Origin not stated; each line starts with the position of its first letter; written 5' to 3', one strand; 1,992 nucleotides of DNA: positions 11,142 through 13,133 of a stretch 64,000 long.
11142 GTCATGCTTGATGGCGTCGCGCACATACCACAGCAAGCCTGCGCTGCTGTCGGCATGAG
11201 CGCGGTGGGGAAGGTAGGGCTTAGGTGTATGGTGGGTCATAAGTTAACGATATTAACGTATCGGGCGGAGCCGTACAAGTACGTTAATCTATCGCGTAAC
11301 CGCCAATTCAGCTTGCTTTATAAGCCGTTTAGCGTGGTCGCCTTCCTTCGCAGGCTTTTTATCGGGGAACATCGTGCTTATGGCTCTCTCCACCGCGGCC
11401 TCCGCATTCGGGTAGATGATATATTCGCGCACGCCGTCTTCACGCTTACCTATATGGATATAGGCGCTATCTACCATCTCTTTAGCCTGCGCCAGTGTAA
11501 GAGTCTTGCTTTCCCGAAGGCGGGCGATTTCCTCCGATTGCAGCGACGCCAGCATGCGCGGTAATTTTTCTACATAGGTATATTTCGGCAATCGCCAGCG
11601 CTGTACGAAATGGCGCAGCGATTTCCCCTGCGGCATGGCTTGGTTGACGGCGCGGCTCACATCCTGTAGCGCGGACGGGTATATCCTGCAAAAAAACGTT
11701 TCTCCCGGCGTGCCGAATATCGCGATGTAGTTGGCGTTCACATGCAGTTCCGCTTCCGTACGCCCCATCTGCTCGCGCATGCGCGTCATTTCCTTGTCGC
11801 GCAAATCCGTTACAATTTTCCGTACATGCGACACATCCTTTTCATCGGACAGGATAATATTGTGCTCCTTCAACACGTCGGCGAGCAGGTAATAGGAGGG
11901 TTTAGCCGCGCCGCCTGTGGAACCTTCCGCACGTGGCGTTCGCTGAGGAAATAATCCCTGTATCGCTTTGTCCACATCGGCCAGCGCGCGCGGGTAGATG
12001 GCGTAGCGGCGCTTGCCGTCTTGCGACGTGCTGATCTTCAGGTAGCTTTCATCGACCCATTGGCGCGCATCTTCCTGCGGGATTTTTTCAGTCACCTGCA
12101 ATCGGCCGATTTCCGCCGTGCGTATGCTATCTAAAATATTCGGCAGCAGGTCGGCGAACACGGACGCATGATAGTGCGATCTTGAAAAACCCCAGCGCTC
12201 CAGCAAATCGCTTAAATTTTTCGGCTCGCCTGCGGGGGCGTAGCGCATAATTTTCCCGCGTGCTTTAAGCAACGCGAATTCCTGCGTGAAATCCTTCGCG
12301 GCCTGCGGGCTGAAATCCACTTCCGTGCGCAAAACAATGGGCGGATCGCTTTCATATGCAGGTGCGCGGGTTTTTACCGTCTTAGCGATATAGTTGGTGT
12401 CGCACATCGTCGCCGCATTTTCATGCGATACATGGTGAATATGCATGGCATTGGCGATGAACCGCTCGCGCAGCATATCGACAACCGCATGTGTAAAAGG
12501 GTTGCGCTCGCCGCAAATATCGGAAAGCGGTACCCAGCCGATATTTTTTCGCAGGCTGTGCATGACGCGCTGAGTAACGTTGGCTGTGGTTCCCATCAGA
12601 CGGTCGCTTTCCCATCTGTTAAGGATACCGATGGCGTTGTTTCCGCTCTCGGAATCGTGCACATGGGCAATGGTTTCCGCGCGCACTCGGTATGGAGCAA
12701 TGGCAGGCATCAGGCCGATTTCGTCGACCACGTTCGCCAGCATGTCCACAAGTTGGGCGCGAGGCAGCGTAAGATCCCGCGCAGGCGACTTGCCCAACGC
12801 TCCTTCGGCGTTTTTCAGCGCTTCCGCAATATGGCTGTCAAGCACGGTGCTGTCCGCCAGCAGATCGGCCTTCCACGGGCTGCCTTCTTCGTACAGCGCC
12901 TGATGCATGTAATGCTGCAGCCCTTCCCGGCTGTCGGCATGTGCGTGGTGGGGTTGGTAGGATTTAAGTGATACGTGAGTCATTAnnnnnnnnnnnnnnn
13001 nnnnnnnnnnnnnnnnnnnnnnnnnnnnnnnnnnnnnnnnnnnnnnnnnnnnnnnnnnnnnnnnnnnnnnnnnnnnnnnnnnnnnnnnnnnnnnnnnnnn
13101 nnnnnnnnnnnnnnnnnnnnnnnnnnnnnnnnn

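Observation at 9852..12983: Two tandem paralogous repeat proteins of no recognisable family, translationally coupled to ettA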

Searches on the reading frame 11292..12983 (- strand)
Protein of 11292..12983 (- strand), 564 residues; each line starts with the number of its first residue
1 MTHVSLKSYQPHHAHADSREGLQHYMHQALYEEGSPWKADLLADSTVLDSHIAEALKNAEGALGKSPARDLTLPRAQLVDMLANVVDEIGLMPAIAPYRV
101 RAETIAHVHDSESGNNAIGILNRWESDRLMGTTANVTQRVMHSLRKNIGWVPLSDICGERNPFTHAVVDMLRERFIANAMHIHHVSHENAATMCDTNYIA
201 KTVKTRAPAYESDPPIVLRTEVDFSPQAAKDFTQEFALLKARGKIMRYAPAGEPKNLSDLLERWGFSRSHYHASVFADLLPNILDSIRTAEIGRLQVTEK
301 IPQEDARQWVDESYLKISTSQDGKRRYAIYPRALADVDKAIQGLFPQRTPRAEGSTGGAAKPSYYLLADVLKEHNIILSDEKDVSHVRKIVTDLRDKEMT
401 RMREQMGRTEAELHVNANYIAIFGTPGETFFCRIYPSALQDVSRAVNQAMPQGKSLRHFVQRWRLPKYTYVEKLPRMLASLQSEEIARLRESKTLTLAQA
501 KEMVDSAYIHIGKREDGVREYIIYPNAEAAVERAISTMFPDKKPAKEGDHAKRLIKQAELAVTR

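Call 3: search_protein_families(library=pfam, proteins=[window:11292-12983:-], max_evalue=1)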
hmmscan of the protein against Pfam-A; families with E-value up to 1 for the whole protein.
window:11292-12983:- (564 aa): 1 family
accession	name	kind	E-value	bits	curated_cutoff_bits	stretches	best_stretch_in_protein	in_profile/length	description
PF11563.14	Protoglobin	-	0.067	13.6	25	0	480-515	13-48/158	Protoglobin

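Call 4: search_protein_families(library=ncbifam, proteins=[window:11292-12983:-], max_evalue=1)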
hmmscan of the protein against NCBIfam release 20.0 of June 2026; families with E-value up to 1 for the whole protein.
window:11292-12983:- (564 aa): 1 family
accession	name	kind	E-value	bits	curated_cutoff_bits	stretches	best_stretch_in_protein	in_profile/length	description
NF052665.1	CC0731_fam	equivalog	0.33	10.9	130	0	381-397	17-33/74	CC0731 family SpdR-regulated protein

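Call 6: find_homologous_proteins(query=window:11292-12983:-)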
Query window:11292-12983:- (564 aa): 1 proteins with E <= 0.001 among 8000 candidates.
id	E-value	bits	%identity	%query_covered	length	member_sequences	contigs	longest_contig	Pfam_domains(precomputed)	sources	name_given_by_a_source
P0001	0.0e+0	1275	100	100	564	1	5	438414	-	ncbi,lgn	-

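Call 7: search_solved_structures(query=window:11292-12983:-, max_evalue=1)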
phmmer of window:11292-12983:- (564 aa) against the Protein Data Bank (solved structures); distinct sequences matched with E-value up to 1: 1.
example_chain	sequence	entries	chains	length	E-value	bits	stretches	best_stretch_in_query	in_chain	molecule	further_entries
2zvf_A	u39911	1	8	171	0.74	11.8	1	233-305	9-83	Alanyl-tRNA synthetase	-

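Call 8: search_protein_families(library=phrogs, proteins=[window:11292-12983:-], max_evalue=1)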
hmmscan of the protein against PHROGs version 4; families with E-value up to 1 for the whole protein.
window:11292-12983:- (564 aa): 2 families
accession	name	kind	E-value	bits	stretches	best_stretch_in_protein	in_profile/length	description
phrog_21149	-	unknown function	0.0071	17.5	1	473-534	3-62/70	-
phrog_16443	-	unknown function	0.083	14.2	1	370-420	21-71/100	-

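Call 9: find_encoding_contigs(protein=P0001, flank=10000, max_places=10)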
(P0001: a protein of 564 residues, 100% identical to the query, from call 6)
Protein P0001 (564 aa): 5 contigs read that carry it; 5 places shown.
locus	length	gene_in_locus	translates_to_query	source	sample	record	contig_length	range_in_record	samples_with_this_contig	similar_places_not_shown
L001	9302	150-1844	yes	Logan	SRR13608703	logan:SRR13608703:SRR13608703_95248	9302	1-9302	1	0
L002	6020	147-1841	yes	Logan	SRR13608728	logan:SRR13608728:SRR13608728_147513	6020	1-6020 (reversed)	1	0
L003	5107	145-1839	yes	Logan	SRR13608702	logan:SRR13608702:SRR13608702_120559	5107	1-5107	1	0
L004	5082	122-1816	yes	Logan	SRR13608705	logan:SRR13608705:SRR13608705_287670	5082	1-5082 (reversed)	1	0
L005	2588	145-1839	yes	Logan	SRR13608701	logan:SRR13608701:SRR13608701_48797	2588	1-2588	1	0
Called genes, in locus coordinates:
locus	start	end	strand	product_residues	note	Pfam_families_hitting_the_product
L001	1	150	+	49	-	?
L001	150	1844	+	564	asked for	-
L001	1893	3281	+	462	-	-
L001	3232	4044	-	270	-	PF00351:Biopterin_H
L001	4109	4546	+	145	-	PF00583:Acetyltransf_1, PF13673:Acetyltransf_10, PF13508:Acetyltransf_7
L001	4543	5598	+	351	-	PF14696:Glyoxalase_5, PF00903:Glyoxalase, PF13669:Glyoxalase_4 (weak)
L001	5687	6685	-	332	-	PF01883:FeS_assembly_P, PF10609:ParA, PF01656:CbiA, PF09140:MipZ (weak), PF13614:AAA_31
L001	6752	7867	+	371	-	PF12221:HflK_N, PF01145:Band_7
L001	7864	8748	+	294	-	PF01145:Band_7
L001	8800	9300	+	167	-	?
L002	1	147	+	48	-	?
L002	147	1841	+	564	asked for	-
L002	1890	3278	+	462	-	-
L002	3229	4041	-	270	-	PF00351:Biopterin_H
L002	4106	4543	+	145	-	PF00583:Acetyltransf_1, PF13673:Acetyltransf_10, PF13508:Acetyltransf_7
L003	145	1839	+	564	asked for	-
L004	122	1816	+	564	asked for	-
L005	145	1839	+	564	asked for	-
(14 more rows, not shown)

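Call 10: find_related_loci(query=window:11292-12983:-, collection=genome_contigs, flank=10000)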
Query window:11292-12983:- (564 aa) in genome_contigs; peptide patterns used: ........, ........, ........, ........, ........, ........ (x = any residue, [..] = any of these).
81 stretches matched a pattern, but none encodes a relative of the query by tblastn (E <= 1e-3).

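Call 25: predict_structure(alignment_id=A1)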
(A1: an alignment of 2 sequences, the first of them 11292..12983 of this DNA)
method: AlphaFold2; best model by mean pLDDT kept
length: 564 residues; sequences in the alignment: 2
mean_pLDDT: 61.4   pTM: 0.28
mean pLDDT of the five models: 61.4, 61.3, 60.8, 58.9, 54.0
residues with pLDDT >= 90: 4; 70-90: 234; 50-70: 155; < 50: 171
segments of 3 or more residues with pLDDT < 50: 1-17, 90-140, 159-163, 205-218, 242-253, 267-276, 346-348, 353-383, 425-430, 515-517, 550-564
pLDDT, mean of each block of 10 residues (from residue 1): 26 42 62 61 74 74 58 80 66 37 24 27 26 35 62 62 60 82 81 81 50 46 79 68 39 55 52 48 80 81 77 74 64 76 57 40 35 39 59 84 83 77 50 61 63 65 66 80 88 79 82 62 82 85 61 42 35
secondary structure, 60 per line:
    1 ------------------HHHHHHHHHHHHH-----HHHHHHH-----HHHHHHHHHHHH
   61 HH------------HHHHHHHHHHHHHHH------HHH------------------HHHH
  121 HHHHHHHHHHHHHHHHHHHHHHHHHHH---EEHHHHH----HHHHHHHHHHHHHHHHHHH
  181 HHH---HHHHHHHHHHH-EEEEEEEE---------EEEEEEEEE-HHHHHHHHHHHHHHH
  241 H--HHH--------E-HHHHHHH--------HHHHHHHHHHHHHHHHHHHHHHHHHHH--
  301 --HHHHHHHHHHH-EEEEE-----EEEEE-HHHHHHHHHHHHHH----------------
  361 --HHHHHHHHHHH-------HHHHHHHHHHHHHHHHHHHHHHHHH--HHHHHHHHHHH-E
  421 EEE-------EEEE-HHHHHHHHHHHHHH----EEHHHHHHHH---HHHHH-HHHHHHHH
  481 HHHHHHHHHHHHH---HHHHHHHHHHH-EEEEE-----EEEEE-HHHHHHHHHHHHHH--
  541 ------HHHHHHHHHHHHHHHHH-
elements in order: H19-31 H37-43 H49-62 H75-89 H117-147 H153-157 H162-183 H187-197 E199-206 E216-224 H226-241 H257-263 H272-298 H303-313 E315-319 E325-329 H331-344 H363-373 H381-405 H408-418 E420-423 E431-434 H436-449 H456-463 H467-471 H473-493 H497-507 E509-513 E519-523 H525-538 H547-563

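Call 29: fold_search(model_id=the predicted structure, library=pdb)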
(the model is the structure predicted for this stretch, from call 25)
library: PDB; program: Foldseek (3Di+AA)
matches with E <= 10: 117; with E <= 0.001: 0
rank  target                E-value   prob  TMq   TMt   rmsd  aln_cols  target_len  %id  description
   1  7ay1_A                5.7e-01  0.04  0.10  0.07  24.3       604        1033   10  Cryo-EM structure of USP1-UAF1 bound to mono-ubiquitinated FANCD2, and FANCI (released 2021-03-24)
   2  7z1l_O                7.6e-01  0.05  0.12  0.12  23.0       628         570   12  Structure of yeast RNA Polymerase III Pre-Termination Complex (PTC) (released 2022-08-31)
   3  6rol_B                1.0e+00  0.06  0.08  0.19  16.4       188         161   11  Structure of IMP2 KH34 domains (released 2019-10-16)
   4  1p4x                  1.1e+00  0.06  0.07  0.13  18.8       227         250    7  Crystal structure of SarS protein from Staphylococcus Aureus (released 2003-07-08)
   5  8ebu_D                1.2e+00  0.06  0.08  0.10  24.6       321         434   10  XPC release from Core7-XPA-DNA (Cy5) (released 2023-04-19)
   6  1ub9                  1.2e+00  0.21  0.07  0.28  11.0        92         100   15  Structure of the transcriptional regulator homologue protein from Pyrococcus horikoshii OT3 (released 2004-05-04)
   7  5afq_B                1.4e+00  0.03  0.06  0.07  19.7       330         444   10  Crystal structure of RPC62 - RPC32 beta (released 2015-10-07)
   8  8s0e_8                1.5e+00  0.04  0.06  0.11  23.8       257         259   11  H. sapiens OCCM bound to double stranded DNA (released 2024-10-02)
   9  5afq_A                1.6e+00  0.03  0.07  0.08  19.6       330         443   10  Crystal structure of RPC62 - RPC32 beta (released 2015-10-07)
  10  7d58_O                1.6e+00  0.02  0.09  0.10  26.6       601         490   10  cryo-EM structure of human RNA polymerase III in elongating state (released 2021-02-17)
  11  3l9f_A                1.7e+00  0.08  0.08  0.20  18.8       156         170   10  The Crystal Structure of smu.1604c from Streptococcus mutans UA159 (released 2011-01-05)
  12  7ast_X                1.7e+00  0.03  0.07  0.09  18.9       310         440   10  Apo Human RNA Polymerase III (released 2020-12-23)
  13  6eu0_O                1.7e+00  0.03  0.12  0.12  23.6       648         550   12  RNA Polymerase III open pre-initiation complex (OC-PIC) (released 2018-01-17)
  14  7o4l_W                1.8e+00  0.02  0.08  0.12  36.6       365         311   11  Yeast TFIIH in the expanded state within the pre-initiation complex (released 2021-06-16)
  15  8ebt_D                1.9e+00  0.04  0.08  0.10  22.9       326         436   11  XPA repositioning Core7 of TFIIH relative to XPC-DNA lesion (Cy5) (released 2023-04-19)
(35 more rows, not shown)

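Call 32: search_protein_representatives(alignment_id=A1)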
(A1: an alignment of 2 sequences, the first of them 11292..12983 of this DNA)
Query: 2 sequences, 579 profile positions. Proteins with E-value up to 0.001 (for the whole library): 27; up to 1e-10: 16; up to 1e-30: 3. The best 27 are listed.
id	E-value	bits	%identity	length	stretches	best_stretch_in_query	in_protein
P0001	0.0e+00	1128.3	-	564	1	1-579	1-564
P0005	1.2e-57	212.3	-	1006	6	19-354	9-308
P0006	4.0e-38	147.8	-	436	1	21-467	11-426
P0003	4.8e-30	121.1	-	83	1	398-469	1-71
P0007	1.1e-29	119.9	-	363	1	20-364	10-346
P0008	8.6e-26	107.1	-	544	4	63-248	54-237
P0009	8.0e-25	103.9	-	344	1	20-361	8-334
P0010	1.9e-24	102.7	-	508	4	63-247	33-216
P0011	1.3e-20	89.9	-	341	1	22-362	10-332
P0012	1.8e-19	86.2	-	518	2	71-458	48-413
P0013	3.0e-17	78.9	-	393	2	9-256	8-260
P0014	1.6e-16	76.5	-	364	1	11-357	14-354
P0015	6.2e-16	74.5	-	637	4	174-356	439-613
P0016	6.7e-14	67.8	-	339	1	19-343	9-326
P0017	1.1e-11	60.4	-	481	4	222-435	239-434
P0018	1.4e-11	60.1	-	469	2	234-368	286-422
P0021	1.9e-08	49.8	-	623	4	401-469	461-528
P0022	5.7e-07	44.9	-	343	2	138-244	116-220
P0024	9.5e-06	40.9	-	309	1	71-244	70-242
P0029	5.8e-04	35.0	-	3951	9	320-365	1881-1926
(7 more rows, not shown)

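Call 34: search_protein_families(library=pfam, proteins=[P0005, P0008, P0015, P0021, P0029, P0013, P0018, P0006], max_evalue=0.1)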
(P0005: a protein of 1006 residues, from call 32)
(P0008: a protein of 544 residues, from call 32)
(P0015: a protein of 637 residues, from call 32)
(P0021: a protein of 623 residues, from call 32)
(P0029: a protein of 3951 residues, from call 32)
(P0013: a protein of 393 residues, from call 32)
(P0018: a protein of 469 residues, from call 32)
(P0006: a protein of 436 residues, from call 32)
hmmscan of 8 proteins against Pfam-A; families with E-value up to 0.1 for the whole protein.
P0005 (1006 aa): 2 families
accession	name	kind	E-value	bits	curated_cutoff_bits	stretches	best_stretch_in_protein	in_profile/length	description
PF09250.16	Prim-Pol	-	0.026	15.4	22.8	0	204-255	29-80/158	Bifunctional DNA primase/polymerase, N-terminal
PF01927.22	Mut7-C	-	0.05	14.2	23.3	0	226-283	12-67/146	Mut7-C RNAse domain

P0008 (544 aa): 2 families
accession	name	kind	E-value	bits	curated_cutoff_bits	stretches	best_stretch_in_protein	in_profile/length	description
PF02563.21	Poly_export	-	0.00041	20.9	28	0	473-500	42-66/77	Polysaccharide biosynthesis/export protein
PF18177.6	La_HTH_kDCL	-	0.026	15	27.5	0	240-267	24-51/90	La HTH in kinetoplastid DICER domain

P0015 (637 aa): 0 families

P0021 (623 aa): 3 families
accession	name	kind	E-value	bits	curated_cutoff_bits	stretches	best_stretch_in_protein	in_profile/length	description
PF00271.37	Helicase_C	-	4.2e-06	27.4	23.5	1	69-146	32-109/110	Helicase conserved C-terminal domain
PF14747.11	DUF4473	-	7e-05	23.7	25.9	0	469-483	8-22/78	Domain of unknown function (DUF4473)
PF24872.1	DUF2110_N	-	0.079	13.5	28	0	277-304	41-68/72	DUF2110 N-terminal domain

P0029 (3951 aa): 20 families
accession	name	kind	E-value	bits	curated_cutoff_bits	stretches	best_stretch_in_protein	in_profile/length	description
PF12799.13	LRR_4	-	1.2e-114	372.2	27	5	882-922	2-36/44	Leucine Rich repeats (2 copies)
PF02916.20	DNA_PPF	-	1.9e-22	80.4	25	0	2213-2252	22-61/116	DNA polymerase processivity factor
PF24758.1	LRR_At5g56370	-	3.7e-19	69.7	27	0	1668-1761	14-97/227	FBD-associated F-box protein At5g56370, LRR repeats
PF05729.18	NACHT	-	1.4e-18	67.7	26.7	1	216-370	3-164/167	NACHT domain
PF18235.6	OST_P2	-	9.4e-15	55.2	25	0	1473-1517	9-53/133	Oligosaccharyltransferase Peripheral 2 domain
PF20759.2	DUF6835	-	6.8e-14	52.5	27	0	2801-2826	34-59/64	Domain of unknown function (DUF6835)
PF24118.1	DUF7392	-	2.6e-13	50.7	27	0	2682-2748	16-81/113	Domain of unknown function (DUF7392)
PF23153.1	Aip3p_Bud6_N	-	1.5e-08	35.3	27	0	2893-2940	52-99/109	Aip3p/Bud6 N-terminal domain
PF13401.12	AAA_22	-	7.7e-06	26.7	27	1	217-316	9-99/130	AAA domain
PF22957.2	NUP210_Ig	-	1.8e-05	25.1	27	0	3181-3231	85-135/167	NUP210 Ig-like domain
PF21877.2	PH_NF1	-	2.7e-05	25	27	0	1464-1504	5-45/95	PH domain-like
PF00004.35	AAA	-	0.00085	20.2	21.2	0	216-315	1-73/131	ATPase family associated with various cellular activities (AAA)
PF13191.12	AAA_16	-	0.00096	20.1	32.6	1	194-319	5-152/167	AAA ATPase domain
PF00931.28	NB-ARC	-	0.00097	18.9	23.5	1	215-349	20-149/248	NB-ARC domain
PF01637.24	ATPase_2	-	0.0024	18.1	33.2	1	201-322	8-135/225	ATPase domain predominantly from Archaea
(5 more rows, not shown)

P0013 (393 aa): 0 families

P0018 (469 aa): 0 families

P0006 (436 aa): 0 families

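Call 35: find_encoding_contigs(protein=P0005, flank=10000, max_places=4)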
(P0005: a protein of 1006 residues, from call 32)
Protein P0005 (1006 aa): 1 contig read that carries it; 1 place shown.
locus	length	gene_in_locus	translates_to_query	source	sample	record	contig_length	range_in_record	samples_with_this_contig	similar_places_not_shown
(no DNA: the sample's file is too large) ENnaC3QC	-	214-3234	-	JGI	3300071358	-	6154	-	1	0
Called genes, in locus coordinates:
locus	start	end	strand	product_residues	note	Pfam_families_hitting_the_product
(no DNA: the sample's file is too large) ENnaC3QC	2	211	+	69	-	?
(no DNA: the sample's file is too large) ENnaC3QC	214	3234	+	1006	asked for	-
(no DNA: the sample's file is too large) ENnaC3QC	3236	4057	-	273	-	PF00351:Biopterin_H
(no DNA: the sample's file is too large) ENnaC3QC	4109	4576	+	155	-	PF00583:Acetyltransf_1, PF13673:Acetyltransf_10 (weak)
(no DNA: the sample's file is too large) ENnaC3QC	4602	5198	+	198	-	PF14696:Glyoxalase_5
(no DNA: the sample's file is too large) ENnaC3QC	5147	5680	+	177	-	PF00903:Glyoxalase, PF13669:Glyoxalase_4 (weak)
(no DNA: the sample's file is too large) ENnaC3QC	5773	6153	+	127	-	?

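Call 38: find_encoding_contigs(protein=P0006, flank=10000, max_places=4)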
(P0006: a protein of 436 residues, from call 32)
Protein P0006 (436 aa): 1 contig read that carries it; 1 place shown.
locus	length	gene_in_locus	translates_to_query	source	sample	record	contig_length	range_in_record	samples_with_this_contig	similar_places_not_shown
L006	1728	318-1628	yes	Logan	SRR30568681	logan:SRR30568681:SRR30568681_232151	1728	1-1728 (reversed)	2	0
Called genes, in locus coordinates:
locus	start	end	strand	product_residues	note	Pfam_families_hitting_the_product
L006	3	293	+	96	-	?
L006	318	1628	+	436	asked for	-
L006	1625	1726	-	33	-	?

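Call 39: find_encoding_contigs(protein=P0008, flank=10000, max_places=4)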
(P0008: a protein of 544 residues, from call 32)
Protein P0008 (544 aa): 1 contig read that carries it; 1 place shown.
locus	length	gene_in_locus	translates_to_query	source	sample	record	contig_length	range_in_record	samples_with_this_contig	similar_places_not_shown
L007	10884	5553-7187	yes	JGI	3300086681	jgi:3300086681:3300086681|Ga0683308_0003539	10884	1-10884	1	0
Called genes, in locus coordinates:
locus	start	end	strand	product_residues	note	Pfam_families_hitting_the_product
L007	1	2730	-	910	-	?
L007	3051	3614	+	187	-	-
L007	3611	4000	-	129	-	-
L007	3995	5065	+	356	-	-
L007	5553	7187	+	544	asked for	PF08004:DUF1699 (faint)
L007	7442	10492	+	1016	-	PF17990:LodA_N, PF18417:LodA_C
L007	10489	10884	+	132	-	?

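Call 58: find_encoding_contigs(protein=P0022, flank=10000, max_places=3)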
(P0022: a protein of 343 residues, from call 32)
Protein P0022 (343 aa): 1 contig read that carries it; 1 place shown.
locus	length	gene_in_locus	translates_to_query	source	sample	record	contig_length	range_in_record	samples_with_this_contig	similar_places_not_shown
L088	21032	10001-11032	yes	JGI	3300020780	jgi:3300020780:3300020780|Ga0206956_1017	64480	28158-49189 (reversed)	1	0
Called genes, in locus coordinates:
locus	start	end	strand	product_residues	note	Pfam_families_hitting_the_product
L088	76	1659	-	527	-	PF00115:COX1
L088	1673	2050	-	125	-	-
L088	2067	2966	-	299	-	PF02790:COX2_TM, PF00116:COX2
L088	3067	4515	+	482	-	PF01523:PmbA_TldD_1st, PF19290:PmbA_TldD_2nd, PF19289:PmbA_TldD_3rd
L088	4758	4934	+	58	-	-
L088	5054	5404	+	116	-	-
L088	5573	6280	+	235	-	PF01790:LGT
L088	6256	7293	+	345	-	PF02636:Methyltransf_28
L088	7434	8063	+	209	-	PF02578:Cu-oxidase_4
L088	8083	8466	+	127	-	PF00072:Response_reg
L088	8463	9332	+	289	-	PF01063:Aminotran_4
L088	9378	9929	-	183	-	PF01066:CDP-OH_P_transf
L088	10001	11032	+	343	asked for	-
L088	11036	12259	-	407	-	PF02463:SMC_N (faint), PF00005:ABC_tran, PF13304:AAA_21 (faint), PF12857:TOBE_3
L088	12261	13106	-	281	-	PF00528:BPD_transp_1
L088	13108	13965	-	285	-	PF00528:BPD_transp_1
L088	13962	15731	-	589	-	PF01368:DHH, PF02272:DHHA1, PF17768:RecJ_OB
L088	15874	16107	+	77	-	PF13441:Gly-zipper_YMGG, PF13488:Gly-zipper_Omp (weak)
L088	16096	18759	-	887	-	PF01326:PPDK_N, PF00391:PEP-utilizers, PF02896:PEP-utilizers_C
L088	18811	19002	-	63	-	-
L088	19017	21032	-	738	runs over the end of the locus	PF02092:tRNA_synt_2f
